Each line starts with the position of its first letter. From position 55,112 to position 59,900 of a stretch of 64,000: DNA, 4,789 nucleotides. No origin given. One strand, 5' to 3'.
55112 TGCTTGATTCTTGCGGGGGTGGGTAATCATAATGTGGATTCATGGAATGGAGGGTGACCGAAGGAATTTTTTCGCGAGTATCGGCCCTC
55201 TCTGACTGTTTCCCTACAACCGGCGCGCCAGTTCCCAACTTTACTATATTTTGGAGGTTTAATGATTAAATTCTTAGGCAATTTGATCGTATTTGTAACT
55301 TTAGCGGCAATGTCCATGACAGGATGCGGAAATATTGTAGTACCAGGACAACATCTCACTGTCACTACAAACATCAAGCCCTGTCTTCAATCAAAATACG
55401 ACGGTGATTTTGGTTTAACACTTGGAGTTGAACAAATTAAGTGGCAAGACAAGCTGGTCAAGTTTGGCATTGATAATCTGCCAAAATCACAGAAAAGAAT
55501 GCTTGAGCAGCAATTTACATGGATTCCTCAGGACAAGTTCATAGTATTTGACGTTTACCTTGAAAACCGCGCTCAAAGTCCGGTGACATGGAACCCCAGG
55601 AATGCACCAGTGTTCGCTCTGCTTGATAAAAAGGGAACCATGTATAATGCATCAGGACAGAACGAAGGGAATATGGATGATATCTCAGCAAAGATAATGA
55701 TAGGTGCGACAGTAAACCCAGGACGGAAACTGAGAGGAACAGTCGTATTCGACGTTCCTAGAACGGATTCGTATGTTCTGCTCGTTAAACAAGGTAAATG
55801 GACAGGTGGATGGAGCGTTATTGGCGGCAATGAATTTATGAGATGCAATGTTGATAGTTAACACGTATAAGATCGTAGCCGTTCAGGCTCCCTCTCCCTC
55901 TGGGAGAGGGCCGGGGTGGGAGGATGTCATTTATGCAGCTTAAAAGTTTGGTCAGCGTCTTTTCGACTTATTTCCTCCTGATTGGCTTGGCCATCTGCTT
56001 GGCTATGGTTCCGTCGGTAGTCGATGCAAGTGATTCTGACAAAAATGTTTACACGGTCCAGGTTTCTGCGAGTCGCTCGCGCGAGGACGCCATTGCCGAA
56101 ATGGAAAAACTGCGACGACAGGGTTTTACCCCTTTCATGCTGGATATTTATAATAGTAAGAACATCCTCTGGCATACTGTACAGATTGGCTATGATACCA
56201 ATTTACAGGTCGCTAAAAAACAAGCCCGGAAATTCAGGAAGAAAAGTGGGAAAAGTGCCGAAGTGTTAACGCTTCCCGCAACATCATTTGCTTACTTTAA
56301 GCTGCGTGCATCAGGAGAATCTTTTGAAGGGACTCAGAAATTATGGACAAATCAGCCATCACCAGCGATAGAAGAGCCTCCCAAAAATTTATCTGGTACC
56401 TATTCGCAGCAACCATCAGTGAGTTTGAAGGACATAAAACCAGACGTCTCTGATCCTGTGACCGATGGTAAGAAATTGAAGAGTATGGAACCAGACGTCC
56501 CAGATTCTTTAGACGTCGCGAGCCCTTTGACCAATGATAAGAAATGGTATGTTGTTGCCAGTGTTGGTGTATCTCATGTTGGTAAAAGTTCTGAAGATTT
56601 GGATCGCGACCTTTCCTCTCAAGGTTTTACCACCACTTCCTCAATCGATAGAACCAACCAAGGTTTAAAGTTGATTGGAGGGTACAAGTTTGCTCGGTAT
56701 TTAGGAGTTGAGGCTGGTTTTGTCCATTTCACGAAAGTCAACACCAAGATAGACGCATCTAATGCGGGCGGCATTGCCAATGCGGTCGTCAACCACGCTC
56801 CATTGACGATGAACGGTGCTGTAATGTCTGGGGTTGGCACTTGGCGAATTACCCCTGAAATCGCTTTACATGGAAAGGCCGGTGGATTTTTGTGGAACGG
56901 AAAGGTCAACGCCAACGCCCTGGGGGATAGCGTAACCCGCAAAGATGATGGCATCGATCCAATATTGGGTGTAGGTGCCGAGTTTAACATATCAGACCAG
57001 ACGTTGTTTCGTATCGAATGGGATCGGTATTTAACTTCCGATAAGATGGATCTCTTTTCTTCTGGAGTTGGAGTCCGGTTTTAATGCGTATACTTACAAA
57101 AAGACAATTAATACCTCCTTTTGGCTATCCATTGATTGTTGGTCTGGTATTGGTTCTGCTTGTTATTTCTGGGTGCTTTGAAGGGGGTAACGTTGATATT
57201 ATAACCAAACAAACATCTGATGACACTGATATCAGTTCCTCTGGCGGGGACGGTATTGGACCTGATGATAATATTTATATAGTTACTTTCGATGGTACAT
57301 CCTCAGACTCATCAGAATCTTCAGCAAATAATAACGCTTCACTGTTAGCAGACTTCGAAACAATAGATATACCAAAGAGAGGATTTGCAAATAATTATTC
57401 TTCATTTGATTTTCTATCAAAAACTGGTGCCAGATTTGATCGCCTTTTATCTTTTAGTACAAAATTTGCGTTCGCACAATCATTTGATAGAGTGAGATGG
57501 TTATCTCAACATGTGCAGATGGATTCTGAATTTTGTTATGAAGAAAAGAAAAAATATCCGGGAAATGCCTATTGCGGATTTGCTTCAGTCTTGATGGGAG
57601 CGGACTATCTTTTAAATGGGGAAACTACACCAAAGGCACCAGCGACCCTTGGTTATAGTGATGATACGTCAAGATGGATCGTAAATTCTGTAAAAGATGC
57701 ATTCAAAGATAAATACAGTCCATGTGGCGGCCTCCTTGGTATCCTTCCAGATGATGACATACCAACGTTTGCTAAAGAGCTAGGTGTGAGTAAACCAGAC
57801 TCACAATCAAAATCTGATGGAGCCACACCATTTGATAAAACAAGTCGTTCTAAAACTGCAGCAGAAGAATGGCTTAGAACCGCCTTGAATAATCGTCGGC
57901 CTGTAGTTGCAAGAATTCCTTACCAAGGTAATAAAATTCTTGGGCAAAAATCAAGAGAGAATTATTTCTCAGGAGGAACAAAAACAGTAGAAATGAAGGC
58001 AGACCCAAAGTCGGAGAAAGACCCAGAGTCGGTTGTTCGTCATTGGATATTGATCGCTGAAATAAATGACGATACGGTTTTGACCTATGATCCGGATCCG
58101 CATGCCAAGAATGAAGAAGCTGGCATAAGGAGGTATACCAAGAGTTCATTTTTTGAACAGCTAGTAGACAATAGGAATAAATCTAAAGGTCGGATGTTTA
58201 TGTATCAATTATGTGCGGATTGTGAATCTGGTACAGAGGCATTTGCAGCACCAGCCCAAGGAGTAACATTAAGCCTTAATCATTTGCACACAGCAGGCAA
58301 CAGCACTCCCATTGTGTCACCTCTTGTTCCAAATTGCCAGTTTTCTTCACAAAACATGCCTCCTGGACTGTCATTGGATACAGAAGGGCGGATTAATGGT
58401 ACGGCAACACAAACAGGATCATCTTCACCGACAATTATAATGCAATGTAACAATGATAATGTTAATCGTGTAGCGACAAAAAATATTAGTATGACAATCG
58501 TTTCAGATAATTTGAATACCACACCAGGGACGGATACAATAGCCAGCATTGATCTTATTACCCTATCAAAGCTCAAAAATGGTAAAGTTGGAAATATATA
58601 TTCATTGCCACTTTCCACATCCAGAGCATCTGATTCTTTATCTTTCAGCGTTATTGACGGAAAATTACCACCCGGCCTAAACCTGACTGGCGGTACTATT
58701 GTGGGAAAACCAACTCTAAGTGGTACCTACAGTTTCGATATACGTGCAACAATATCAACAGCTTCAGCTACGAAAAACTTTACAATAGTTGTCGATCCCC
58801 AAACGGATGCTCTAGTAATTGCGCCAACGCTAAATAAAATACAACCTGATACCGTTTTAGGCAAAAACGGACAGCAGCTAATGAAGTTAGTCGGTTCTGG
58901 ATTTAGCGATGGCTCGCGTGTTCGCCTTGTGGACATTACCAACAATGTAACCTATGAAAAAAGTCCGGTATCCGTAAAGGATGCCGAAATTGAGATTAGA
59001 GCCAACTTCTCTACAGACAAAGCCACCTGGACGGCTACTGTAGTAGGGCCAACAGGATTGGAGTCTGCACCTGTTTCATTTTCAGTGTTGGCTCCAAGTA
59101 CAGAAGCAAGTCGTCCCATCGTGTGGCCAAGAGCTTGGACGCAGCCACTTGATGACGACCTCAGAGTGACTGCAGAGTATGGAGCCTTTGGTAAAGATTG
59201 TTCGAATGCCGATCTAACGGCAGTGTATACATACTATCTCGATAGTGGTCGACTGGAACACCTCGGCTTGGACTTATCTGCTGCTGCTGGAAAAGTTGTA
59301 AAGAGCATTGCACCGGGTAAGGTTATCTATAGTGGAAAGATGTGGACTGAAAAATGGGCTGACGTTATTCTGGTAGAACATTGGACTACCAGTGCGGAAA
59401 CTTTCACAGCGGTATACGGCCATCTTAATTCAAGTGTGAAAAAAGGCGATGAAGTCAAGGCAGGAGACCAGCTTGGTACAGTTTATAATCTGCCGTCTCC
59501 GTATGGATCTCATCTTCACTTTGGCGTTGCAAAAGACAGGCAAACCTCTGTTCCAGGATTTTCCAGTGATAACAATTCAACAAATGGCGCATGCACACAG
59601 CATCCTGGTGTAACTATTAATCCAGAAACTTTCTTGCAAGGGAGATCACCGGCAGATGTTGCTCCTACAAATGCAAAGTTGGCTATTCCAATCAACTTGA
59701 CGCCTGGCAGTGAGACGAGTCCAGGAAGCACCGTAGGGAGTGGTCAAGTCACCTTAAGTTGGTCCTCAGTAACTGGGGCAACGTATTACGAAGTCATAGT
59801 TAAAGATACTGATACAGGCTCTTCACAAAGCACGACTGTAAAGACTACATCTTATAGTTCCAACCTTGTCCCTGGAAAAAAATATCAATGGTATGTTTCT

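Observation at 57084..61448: DGR target is a giant lipoprotein carrying two peptidase-type domains, including M23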

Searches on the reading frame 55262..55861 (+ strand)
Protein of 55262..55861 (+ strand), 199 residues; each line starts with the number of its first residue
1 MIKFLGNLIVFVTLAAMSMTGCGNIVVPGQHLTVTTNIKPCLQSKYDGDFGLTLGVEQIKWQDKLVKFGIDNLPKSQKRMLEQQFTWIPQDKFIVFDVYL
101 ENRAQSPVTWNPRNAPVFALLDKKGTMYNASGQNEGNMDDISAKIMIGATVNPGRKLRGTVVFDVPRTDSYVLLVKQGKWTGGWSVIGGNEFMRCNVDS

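Call 3: search_protein_families(library=pfam, proteins=[window:55262-55861:+], max_evalue=0.01)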
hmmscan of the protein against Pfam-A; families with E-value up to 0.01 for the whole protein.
window:55262-55861:+ (199 aa): 1 family
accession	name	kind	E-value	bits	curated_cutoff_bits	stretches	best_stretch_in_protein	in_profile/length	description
PF11611.13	DUF4352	-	9.3e-12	45.8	25.9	1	88-182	32-119/122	Domain of unknown function (DUF4352)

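Call 104: search_protein_families(library=ncbifam, proteins=[window:55262-55861:+], max_evalue=0.001)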
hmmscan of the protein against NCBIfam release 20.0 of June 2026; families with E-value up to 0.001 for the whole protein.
window:55262-55861:+ (199 aa): 0 families

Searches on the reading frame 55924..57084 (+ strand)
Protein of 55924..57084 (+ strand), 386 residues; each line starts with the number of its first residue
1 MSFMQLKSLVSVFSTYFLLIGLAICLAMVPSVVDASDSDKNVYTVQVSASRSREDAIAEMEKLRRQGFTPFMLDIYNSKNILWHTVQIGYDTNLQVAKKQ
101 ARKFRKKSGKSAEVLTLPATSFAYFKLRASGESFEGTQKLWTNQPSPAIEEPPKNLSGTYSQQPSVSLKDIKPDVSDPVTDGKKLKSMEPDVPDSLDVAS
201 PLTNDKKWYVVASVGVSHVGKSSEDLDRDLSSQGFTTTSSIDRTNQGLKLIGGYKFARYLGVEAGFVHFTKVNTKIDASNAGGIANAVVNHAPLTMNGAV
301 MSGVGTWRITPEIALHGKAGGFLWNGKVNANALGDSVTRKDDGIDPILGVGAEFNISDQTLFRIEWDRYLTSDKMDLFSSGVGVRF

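Call 3: search_protein_families(library=pfam, proteins=[window:55924-57084:+], max_evalue=0.01)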
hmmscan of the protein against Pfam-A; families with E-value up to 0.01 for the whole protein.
window:55924-57084:+ (386 aa): 3 families
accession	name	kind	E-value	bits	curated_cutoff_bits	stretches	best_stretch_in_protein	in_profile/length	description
PF01389.23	OmpA_membrane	-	9.9e-17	61.7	21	1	205-370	3-149/180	OmpA-like transmembrane domain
PF05036.18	SPOR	-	6.5e-10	39.6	21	1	41-114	3-74/76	SPOR domain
PF13505.12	OMP_b-brl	-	1.4e-08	35.6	28.7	1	204-386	18-175/175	Outer membrane protein beta-barrel domain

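Call 104: search_protein_families(library=ncbifam, proteins=[window:55924-57084:+], max_evalue=0.001)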
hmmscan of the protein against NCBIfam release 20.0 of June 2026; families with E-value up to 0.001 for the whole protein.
window:55924-57084:+ (386 aa): 1 family
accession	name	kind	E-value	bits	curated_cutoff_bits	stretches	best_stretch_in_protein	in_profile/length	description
NF008071.1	PRK10808.1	equivalog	4.5e-10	39.4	277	1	201-366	21-174/358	porin OmpA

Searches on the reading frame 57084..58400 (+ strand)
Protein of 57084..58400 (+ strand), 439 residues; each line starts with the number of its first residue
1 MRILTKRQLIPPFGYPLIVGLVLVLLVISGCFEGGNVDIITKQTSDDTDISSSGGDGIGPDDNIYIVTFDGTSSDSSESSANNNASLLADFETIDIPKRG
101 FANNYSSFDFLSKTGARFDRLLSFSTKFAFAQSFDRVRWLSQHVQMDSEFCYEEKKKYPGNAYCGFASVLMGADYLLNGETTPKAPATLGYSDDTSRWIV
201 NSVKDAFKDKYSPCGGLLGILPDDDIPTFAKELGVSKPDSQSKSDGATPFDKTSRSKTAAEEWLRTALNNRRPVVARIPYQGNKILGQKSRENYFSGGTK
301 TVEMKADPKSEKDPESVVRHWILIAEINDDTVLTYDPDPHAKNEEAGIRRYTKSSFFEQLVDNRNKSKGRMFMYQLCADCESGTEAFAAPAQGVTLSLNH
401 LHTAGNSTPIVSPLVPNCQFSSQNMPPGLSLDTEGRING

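Call 10: search_protein_families(library=pfam, proteins=[window:57084-58400:+], max_evalue=10)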
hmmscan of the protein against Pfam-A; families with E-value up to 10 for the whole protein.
window:57084-58400:+ (439 aa): 2 families
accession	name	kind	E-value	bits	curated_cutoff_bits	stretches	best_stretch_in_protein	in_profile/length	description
PF11814.14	DUF3335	-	0.14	12.1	25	1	317-346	145-174/206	Peptidase_C39 like family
PF24381.1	DUF7537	-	0.15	12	31.7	1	21-94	6-67/258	Family of unknown function (DUF7537)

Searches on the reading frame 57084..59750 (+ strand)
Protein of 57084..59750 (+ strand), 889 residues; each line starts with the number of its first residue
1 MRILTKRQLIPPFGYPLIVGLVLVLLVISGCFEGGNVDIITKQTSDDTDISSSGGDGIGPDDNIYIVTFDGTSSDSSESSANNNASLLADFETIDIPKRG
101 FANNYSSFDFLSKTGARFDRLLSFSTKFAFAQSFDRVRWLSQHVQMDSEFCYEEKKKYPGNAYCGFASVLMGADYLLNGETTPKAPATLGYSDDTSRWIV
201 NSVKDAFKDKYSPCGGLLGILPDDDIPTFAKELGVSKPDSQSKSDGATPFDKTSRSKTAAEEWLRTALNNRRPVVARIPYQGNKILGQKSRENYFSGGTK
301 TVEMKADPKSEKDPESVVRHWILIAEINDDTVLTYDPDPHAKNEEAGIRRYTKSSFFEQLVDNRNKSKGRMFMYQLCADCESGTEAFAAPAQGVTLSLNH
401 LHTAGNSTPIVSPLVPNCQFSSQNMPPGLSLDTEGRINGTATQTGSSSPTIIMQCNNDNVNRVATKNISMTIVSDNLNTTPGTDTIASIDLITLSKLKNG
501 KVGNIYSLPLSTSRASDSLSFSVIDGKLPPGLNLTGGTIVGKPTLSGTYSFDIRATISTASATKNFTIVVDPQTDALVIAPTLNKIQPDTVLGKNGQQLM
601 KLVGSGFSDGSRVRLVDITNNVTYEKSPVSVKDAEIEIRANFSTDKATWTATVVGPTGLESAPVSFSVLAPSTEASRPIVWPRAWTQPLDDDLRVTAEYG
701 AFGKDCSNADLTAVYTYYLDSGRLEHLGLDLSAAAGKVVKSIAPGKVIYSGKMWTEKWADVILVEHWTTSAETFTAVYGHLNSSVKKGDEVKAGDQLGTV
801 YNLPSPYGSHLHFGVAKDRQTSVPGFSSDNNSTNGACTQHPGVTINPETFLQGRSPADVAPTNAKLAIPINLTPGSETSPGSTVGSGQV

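Call 18: find_related_loci(query=A2, collection=genome_contigs, flank=10000)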
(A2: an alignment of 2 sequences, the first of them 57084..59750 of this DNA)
Query A2 (889 aa) in genome_contigs; peptide patterns used: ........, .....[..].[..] (x = any residue, [..] = any of these).
65 stretches matched a pattern, but none encodes a relative of the query by tblastn (E <= 1e-3).

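Call 19: find_related_loci(query=A2, collection=metagenome_contigs, flank=10000)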
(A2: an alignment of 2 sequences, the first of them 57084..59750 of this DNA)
Query A2 (889 aa) in metagenome_contigs; peptide patterns used: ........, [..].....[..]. (x = any residue, [..] = any of these).
146 stretches matched a pattern; 6 encode a relative of the query (tblastn E <= 1e-3); 6 distinct loci.
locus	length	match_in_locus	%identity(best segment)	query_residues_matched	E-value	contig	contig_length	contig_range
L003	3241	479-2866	46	44-881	0e+0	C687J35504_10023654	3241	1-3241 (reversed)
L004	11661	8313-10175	35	53-671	2e-97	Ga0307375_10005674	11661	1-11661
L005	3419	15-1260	36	268-680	5e-73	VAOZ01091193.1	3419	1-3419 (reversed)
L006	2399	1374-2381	36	138-472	5e-54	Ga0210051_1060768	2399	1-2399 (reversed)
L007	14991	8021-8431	27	674-818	1e-7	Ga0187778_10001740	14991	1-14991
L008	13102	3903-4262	28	691-818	5e-6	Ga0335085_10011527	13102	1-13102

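Call 26: search_protein_families(library=pfam, proteins=[L003:311-3241:+, L004:8097-11660:+, L005:3-1112:+, L005:901-2451:+, L006:1023-2399:+], max_evalue=0.001)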
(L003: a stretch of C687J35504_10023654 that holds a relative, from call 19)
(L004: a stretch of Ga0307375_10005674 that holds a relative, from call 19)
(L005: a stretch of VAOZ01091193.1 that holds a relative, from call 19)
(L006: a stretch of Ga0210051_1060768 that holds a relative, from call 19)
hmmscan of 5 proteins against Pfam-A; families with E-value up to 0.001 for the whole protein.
L003:311-3241:+ (977 aa): 2 families
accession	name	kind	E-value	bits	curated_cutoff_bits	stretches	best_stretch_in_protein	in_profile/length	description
PF01551.29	Peptidase_M23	-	1.4e-09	38.5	28.7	1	694-788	2-90/96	Peptidase family M23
PF00041.27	fn3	-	5.2e-05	23.8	25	1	856-927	12-83/84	Fibronectin type III domain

L004:8097-11660:+ (1188 aa): 1 family
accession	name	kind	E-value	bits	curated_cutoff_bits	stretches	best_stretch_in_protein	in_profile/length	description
PF13529.12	Peptidase_C39_2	-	7.8e-07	30.2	24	1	130-271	3-114/143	Peptidase_C39 like family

L005:3-1112:+ (370 aa): 1 family
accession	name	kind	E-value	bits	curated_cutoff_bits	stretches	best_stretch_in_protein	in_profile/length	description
PF05345.18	He_PIG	-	1e-13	52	24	2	143-212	16-93/96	Putative Ig domain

L005:901-2451:+ (517 aa): 3 families
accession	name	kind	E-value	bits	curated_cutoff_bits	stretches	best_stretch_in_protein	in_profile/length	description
PF00041.27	fn3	-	1.4e-10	41.7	25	1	332-403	12-83/84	Fibronectin type III domain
PF08329.16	ChitinaseA_N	-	5.3e-06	26.6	21.2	0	335-396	39-99/133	Chitinase A, N-terminal domain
PF25059.1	FN3_DSCAM-DSCAML_C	-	7.5e-05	23.4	39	0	361-399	37-75/89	DSCAM/DSCAML C-terminal Fn3-like domain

L006:1023-2399:+ (459 aa): 0 families

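Call 74: search_protein_families(library=pfam, proteins=[L004:6422-7465:+, L004:2168-4918:+], max_evalue=1)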
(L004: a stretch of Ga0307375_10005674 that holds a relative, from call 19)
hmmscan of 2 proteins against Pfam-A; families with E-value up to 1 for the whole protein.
L004:6422-7465:+ (347 aa): 6 families
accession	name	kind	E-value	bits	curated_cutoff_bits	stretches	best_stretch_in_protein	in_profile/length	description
PF03783.19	CsgG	-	3.1e-12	46.7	20.8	1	77-253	39-205/210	Curli production assembly/transport component CsgG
PF08239.17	SH3_3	-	3.5e-07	30.7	27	1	294-339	8-53/54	Bacterial SH3 domain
PF13036.11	LpoB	-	0.014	15.7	22.3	1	87-149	58-120/147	Peptidoglycan-synthase activator LpoB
PF06347.19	SH3_4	-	0.023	14.9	24.1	1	317-339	32-54/56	Bacterial SH3 domain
PF07653.23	SH3_2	-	0.071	13.3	21.8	1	315-341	29-54/55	Variant SH3 domain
PF00018.34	SH3_1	-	0.13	12.4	22.9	1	315-334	26-46/48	SH3 domain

L004:2168-4918:+ (916 aa): 1 family
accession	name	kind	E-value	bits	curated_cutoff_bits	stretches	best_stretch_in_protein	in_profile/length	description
PF04465.17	DUF499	-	8.1e-31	107.1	23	1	102-620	38-554/1024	Protein of unknown function (DUF499)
